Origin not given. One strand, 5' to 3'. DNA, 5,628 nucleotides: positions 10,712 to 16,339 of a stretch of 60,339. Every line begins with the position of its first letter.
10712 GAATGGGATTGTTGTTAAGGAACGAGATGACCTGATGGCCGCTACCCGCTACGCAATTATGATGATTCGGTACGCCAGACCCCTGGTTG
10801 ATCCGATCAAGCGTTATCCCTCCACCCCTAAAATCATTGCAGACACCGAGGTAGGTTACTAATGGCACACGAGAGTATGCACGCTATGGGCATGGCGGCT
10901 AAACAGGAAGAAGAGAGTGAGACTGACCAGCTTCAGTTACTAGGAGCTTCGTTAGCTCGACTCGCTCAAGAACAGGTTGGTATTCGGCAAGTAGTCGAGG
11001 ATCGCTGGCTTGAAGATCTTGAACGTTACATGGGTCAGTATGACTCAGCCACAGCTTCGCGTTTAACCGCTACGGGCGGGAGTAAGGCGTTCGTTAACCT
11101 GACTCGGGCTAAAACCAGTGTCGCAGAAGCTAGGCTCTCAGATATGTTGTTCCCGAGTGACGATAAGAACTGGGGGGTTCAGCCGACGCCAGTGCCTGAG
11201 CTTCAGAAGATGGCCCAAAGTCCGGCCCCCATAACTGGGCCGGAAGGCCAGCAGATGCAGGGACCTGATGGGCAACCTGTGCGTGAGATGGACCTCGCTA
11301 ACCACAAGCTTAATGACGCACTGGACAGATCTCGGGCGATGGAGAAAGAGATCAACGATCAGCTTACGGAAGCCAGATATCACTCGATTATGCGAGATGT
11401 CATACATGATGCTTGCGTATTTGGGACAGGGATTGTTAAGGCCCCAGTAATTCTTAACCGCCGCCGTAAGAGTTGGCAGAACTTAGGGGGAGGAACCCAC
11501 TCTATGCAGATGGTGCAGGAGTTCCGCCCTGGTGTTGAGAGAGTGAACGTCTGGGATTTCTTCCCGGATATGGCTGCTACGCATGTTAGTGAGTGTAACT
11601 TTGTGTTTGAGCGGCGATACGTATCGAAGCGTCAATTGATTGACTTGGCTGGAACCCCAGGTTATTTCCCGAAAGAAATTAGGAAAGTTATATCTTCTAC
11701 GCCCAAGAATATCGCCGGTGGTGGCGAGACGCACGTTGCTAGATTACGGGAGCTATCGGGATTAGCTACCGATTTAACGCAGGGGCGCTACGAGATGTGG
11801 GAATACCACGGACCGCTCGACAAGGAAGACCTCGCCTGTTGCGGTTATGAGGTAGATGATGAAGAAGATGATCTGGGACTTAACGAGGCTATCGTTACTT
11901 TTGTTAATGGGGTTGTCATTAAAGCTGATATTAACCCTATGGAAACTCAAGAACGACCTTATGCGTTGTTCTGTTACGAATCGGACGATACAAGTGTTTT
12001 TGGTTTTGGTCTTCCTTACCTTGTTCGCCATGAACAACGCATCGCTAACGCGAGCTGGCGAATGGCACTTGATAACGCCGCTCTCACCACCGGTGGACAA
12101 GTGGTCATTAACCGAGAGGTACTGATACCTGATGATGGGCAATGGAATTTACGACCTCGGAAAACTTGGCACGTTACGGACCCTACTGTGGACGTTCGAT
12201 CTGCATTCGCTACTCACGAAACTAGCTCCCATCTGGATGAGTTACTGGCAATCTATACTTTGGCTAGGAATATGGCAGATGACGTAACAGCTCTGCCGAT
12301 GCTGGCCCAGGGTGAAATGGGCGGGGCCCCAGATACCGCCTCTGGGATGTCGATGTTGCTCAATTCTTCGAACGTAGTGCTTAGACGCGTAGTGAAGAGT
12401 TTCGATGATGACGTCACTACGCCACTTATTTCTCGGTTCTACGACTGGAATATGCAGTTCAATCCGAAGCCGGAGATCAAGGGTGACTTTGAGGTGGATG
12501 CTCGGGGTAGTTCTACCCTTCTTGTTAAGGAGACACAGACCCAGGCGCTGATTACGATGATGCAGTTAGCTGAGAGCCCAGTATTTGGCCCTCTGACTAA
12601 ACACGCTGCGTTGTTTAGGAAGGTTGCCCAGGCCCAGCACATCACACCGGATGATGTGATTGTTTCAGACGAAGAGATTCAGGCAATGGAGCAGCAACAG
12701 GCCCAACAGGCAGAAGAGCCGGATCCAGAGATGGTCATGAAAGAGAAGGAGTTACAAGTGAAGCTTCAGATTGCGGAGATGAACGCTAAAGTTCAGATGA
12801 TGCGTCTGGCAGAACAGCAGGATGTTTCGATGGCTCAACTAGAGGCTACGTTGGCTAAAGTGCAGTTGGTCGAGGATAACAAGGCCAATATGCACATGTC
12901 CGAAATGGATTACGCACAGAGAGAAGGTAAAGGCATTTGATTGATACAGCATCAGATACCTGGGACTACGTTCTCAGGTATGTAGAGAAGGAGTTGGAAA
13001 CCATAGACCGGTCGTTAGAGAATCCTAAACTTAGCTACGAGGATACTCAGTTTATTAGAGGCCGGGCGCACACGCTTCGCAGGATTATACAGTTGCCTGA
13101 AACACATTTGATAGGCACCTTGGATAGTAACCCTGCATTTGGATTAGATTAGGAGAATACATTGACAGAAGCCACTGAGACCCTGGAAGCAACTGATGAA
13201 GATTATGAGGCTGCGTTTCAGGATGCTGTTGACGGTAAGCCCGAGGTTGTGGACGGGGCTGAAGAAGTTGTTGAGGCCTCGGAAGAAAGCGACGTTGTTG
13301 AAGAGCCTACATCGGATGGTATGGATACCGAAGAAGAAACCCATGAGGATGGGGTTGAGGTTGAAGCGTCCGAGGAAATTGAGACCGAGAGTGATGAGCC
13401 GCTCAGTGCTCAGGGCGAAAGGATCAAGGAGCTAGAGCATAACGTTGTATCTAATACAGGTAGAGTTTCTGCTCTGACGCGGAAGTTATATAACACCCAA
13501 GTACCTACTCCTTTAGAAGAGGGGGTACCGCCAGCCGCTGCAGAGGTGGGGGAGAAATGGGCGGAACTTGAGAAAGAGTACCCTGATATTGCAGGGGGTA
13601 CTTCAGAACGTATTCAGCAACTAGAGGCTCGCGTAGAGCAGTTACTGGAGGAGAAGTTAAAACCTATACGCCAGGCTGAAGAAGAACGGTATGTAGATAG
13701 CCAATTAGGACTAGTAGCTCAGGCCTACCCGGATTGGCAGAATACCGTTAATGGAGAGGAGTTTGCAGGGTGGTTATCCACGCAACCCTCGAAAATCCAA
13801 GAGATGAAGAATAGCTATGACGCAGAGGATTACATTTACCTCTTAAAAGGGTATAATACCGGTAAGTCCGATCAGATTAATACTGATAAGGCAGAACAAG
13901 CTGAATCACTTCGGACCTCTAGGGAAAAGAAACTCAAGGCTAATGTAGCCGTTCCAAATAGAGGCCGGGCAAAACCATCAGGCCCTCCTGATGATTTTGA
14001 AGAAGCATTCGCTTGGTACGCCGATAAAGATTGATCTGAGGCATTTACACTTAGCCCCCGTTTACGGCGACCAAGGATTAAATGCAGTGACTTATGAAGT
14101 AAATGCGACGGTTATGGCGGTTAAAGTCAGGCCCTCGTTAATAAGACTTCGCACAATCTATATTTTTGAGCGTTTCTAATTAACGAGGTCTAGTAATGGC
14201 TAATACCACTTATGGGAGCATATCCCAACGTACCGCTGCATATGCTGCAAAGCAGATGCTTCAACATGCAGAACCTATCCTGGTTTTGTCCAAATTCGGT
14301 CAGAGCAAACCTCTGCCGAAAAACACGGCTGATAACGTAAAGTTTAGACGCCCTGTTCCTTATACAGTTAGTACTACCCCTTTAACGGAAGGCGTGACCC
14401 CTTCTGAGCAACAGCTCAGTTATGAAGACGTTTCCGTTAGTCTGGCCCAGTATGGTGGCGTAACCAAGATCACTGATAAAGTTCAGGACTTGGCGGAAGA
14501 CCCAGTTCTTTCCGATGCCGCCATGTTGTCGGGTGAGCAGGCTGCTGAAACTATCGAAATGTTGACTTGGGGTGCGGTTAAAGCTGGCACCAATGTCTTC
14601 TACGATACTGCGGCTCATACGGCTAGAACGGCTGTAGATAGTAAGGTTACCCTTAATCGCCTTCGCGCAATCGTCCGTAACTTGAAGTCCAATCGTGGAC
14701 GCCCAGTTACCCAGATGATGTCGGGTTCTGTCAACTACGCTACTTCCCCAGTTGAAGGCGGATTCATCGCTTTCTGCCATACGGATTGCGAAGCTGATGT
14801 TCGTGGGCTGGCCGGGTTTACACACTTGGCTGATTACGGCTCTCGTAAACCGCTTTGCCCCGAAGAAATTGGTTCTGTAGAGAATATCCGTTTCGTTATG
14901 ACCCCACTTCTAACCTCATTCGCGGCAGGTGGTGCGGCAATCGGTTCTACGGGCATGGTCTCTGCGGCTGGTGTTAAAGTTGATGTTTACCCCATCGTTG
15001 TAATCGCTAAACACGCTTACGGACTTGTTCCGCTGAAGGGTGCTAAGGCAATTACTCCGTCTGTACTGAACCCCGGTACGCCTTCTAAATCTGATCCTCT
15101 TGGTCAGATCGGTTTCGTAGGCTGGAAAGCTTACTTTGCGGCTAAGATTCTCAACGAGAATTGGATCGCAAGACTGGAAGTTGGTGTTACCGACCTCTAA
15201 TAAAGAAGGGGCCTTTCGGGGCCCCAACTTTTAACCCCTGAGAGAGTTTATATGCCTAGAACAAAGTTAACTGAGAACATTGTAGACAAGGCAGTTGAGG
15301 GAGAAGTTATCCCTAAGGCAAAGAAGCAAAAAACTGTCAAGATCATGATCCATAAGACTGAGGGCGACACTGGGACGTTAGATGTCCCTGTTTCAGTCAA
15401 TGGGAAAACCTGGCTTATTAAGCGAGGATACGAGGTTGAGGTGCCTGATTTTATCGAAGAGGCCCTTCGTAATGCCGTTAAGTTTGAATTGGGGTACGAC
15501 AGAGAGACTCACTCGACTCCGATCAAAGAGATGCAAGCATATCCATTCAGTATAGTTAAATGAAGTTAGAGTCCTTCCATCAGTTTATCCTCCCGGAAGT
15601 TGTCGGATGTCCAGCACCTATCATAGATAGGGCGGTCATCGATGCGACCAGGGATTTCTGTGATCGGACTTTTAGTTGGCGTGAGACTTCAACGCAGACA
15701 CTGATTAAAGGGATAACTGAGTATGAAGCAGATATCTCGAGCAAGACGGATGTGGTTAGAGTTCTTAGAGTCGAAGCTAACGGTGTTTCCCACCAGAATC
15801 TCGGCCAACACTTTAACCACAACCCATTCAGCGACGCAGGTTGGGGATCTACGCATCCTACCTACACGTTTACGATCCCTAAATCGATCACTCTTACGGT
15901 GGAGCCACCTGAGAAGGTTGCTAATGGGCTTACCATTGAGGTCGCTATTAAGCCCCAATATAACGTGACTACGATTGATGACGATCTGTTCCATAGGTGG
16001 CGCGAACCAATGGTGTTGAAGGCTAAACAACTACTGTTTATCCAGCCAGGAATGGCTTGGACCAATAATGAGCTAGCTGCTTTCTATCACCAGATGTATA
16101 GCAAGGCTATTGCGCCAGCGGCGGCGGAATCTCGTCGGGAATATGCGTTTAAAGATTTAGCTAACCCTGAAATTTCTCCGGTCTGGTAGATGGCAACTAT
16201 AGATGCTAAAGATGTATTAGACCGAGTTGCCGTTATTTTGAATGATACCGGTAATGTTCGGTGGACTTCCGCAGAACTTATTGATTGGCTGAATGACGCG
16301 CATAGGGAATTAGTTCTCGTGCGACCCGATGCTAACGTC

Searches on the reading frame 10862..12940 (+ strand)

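Call 10: search_protein_families(library=phrogs, proteins=[window:10862-12940:+], max_evalue=0.001)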
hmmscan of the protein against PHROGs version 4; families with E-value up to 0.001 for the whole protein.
window:10862-12940:+ (692 aa): 3 families
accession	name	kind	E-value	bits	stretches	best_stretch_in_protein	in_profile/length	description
phrog_332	-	connector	6.5e-55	187.5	1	42-647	25-548/560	head-tail adaptor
phrog_1216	-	head and packaging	5.9e-28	98.8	1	220-687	209-677/714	portal protein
phrog_156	-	head and packaging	9.4e-06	25.3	1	345-515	274-443/681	portal protein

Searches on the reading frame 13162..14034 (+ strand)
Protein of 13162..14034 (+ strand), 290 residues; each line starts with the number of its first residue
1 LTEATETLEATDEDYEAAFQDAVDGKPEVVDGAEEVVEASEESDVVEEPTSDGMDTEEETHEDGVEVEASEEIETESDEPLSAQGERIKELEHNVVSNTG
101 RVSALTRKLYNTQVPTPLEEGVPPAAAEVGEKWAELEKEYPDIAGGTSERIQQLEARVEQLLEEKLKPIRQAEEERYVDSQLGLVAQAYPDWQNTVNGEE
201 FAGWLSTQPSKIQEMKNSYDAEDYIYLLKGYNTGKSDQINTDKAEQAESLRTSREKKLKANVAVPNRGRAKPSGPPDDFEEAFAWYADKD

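Call 10: search_protein_families(library=phrogs, proteins=[window:13162-14034:+], max_evalue=0.001)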
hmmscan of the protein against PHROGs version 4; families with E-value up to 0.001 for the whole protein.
window:13162-14034:+ (290 aa): 1 family
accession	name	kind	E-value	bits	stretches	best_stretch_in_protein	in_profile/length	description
phrog_13678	-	unknown function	9.5e-05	23.2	1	66-259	60-254/300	-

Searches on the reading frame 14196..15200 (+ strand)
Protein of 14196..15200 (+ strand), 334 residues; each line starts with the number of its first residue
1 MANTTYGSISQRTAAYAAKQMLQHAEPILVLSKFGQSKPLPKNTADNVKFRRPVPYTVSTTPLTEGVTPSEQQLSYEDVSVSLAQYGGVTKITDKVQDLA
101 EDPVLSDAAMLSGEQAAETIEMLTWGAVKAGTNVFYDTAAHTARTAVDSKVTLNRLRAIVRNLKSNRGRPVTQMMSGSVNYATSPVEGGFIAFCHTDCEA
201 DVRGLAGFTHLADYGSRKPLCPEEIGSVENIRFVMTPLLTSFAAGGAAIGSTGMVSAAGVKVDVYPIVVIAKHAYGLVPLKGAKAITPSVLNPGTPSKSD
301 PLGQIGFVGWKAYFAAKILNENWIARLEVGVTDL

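Call 7: search_dna_similar(query=window:14196-15200:+, collection=phages, mode=protein, max_rows=20)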
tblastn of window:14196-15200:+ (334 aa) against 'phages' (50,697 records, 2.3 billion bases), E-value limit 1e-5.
Records with a match: 326; places in all: 326; records where one place covers at least 80% of the query: 32.
Best place of each record, by identity: <60% 326.
By first word of the organism name: Pseudomonas 89; Vibrio 73; Erwinia 17; Rhizobium 16; Pectobacterium 14; Bacillus 13; Salmonella 11; Bacteriophage 10; Achromobacter 9; Alteromonas 7; and 20 more.
By host as written in the record: - 79; Pseudomonas aeruginosa 36; Pseudomonas aeruginosa ATCC 27853 12; Pseudomonas aeruginosa PAO1 11; Vibrio splendidus 8; Erwinia amylovora 8; Dinoroseobacter shibae DFL12 7; Bacillus megaterium 6; and 78 more.
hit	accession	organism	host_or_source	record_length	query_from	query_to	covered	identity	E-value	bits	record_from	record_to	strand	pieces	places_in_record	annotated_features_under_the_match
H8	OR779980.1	Pseudoalteromonas phage vB_Pun_Y3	Pseudoalteromonas nigrifaciens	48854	1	328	98%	48.5%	3e-99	326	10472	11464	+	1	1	major capsid protein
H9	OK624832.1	Xanthomonas phage DES1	Xanthomonas sp.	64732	4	332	99%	42.6%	1e-82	278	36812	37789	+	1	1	major capsid protein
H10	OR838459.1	Stenotrophomonas phage StenR_269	Stenotrophomonas rhizophila CEMTC 4565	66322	6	334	99%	42.1%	1e-76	261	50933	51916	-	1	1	major capsid protein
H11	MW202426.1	Caudoviricetes sp.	Manatee Spring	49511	1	334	100%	41.3%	3e-78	266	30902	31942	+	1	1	major capsid protein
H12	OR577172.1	Pseudomonas phage Rollin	Pseudomonas aeruginosa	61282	5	320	95%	36.1%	2e-58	208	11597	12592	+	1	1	hypothetical protein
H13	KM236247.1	Bacillus phage Pascal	Bacillus megaterium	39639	3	332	99%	30.8%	2e-33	136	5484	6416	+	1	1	capsid protein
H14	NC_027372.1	Bacillus phage Pascal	Bacillus megaterium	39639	3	332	99%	30.8%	2e-33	136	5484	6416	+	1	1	major head protein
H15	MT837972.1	Bacteriophage sp.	human fecal samples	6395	3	328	98%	30.8%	3e-30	127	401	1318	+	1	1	record has no annotation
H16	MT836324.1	Bacteriophage sp.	human fecal samples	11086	3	328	98%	30.2%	1e-29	125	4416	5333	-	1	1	record has no annotation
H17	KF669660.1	Bacillus phage Pony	Bacillus megaterium Km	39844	8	332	97%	30.2%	3e-32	132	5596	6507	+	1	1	hypothetical protein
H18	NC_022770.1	Bacillus phage Pony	Bacillus megaterium Km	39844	8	332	97%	30.2%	3e-32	132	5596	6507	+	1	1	major head protein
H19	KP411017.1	Bacillus phage Palmer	Bacillus megaterium strain Km Sp-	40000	8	332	97%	30.2%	3e-32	132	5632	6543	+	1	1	capsid protein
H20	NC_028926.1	Bacillus phage Palmer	Bacillus megaterium strain Km Sp-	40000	8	332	97%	30.2%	3e-32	132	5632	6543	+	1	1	major head protein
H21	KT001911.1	Bacillus phage Pavlov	Bacillus megaterium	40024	8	332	97%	30.2%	3e-32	132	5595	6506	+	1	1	hypothetical protein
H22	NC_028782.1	Bacillus phage Pavlov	Bacillus megaterium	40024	8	332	97%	30.2%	3e-32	132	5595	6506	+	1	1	major head protein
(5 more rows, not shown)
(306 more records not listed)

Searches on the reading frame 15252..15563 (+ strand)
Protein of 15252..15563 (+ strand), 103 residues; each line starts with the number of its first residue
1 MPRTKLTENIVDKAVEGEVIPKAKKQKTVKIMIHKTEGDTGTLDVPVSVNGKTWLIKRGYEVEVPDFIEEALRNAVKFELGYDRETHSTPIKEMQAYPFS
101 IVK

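Call 69: search_protein_families(library=phrogs, proteins=[window:15252-15563:+], max_evalue=0.01)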
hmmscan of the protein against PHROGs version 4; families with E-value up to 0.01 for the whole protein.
window:15252-15563:+ (103 aa): 2 families
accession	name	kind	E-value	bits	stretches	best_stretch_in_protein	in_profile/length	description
phrog_15239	-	unknown function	4.8e-10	40.2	1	21-76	17-71/96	-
phrog_13966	-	unknown function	0.004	18.1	1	22-77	39-95/115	-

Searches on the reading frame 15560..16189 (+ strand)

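Call 69: search_protein_families(library=phrogs, proteins=[window:15560-16189:+], max_evalue=0.01)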
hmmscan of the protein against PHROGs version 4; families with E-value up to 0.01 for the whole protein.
window:15560-16189:+ (209 aa): 1 family
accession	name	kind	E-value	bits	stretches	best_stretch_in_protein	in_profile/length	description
phrog_437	-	head and packaging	2.4e-24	87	1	2-194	3-189/203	virion structural protein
